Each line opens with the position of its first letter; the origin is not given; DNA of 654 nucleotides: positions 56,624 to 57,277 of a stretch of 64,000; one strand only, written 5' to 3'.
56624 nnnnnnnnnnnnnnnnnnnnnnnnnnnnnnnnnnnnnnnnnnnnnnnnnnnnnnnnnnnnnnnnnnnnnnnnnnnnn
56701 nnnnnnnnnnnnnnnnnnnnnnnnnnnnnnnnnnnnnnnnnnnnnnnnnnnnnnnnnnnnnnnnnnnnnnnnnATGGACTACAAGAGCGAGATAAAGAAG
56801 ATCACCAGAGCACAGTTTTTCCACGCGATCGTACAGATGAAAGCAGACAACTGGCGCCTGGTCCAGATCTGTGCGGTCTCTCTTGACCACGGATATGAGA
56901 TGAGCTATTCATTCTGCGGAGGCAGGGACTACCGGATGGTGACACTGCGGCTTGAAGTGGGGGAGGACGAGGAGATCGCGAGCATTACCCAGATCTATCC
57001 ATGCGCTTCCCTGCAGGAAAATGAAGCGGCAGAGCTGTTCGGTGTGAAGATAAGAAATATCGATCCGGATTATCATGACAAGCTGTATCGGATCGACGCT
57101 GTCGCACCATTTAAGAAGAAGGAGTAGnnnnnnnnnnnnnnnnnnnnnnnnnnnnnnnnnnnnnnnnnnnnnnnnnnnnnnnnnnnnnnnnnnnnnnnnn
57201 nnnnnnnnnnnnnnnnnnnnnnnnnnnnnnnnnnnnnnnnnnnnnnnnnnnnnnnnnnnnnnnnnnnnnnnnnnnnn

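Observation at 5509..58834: Both Rnf and Ech ferredoxin-driven ion pumps in one genome segment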

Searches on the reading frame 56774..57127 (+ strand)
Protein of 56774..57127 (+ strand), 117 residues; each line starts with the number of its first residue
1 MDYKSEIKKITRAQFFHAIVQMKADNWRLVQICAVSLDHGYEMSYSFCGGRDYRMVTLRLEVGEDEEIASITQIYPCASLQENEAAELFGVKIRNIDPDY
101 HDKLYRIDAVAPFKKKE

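Call 53: search_protein_families(library=pfam, proteins=[window:56774-57127:+], max_evalue=0.001)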
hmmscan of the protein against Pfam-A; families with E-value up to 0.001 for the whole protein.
window:56774-57127:+ (117 aa): 1 family
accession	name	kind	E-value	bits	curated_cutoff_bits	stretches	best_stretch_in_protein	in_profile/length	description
PF00329.25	Complex1_30kDa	-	3.1e-09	37.9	22.5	1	15-101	8-101/124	Respiratory-chain NADH dehydrogenase, 30 Kd subunit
